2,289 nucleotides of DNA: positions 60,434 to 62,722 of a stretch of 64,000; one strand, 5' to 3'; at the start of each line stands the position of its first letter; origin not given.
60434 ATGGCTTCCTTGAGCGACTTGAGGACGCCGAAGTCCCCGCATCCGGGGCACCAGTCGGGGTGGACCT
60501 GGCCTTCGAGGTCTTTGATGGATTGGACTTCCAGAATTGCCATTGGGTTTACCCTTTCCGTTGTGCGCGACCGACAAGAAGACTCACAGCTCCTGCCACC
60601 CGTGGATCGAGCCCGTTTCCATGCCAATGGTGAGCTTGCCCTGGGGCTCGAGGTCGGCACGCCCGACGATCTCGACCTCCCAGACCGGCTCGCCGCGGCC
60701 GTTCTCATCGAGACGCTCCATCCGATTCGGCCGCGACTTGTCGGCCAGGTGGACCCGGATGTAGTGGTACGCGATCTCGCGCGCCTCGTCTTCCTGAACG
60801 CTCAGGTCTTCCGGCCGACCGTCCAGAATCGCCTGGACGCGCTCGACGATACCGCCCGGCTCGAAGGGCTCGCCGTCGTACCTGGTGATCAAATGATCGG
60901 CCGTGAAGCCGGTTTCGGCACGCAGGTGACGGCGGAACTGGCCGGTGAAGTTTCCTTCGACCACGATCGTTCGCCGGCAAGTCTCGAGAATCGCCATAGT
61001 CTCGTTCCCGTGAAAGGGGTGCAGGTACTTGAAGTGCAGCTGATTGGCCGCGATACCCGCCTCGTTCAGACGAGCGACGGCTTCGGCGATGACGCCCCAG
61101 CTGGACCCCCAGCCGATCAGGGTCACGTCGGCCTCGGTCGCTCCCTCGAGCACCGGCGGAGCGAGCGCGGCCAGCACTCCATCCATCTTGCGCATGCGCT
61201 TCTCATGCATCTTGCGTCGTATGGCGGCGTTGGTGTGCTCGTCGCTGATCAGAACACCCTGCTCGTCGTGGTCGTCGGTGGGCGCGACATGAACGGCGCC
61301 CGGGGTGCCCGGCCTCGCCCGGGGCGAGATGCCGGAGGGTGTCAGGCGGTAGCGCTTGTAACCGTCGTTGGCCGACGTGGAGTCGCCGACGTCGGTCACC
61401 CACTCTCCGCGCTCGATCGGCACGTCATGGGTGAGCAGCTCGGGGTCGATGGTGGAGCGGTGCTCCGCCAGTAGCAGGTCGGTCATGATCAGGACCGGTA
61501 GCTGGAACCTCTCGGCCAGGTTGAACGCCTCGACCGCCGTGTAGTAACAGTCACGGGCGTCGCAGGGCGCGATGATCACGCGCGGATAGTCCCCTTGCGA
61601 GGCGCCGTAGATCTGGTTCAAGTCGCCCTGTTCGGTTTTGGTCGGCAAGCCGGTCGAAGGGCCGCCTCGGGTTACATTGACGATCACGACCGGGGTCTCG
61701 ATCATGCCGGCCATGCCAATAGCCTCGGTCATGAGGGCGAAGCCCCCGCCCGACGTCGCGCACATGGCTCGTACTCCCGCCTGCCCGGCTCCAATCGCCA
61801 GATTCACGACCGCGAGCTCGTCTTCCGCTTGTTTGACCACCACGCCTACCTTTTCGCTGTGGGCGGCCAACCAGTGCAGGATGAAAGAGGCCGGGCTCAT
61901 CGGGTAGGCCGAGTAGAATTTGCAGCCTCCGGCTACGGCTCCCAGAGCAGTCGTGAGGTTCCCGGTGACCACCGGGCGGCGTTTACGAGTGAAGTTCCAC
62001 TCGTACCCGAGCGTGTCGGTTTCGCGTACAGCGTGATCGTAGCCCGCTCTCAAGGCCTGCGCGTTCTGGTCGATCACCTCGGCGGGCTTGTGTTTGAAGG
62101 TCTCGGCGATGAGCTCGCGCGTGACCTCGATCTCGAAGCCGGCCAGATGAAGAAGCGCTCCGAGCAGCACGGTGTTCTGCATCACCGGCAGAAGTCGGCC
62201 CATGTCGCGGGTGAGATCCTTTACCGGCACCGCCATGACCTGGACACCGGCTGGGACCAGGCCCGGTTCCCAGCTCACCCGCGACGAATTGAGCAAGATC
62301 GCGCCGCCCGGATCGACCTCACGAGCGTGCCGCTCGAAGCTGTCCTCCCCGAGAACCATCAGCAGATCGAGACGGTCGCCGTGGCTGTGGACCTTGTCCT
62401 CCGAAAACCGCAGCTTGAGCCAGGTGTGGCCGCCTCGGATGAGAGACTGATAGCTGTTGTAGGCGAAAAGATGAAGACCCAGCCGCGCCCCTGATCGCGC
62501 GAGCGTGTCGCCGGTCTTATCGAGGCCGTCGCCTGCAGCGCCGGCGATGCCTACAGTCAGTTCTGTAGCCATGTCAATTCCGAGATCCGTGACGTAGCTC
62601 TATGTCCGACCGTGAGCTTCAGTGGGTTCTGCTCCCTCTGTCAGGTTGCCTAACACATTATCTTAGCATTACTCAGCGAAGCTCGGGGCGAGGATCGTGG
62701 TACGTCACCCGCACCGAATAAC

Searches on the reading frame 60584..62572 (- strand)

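Call 58: search_protein_families(library=pfam, proteins=[window:60584-62572:-], max_evalue=0.0001)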
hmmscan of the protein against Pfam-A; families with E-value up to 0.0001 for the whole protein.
window:60584-62572:- (662 aa): 3 families
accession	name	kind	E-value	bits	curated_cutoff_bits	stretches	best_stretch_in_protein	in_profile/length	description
PF01855.24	POR_N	-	2.7e-51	175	27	1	211-375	2-165/231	Pyruvate flavodoxin/ferredoxin oxidoreductase, thiamine diP-bdg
PF01558.24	POR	-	6.9e-33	114.7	27.4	1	13-179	1-173/173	Pyruvate ferredoxin/flavodoxin oxidoreductase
PF17147.9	PFOR_II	-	6.6e-05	23.7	27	0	481-551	1-75/102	Pyruvate:ferredoxin oxidoreductase core domain II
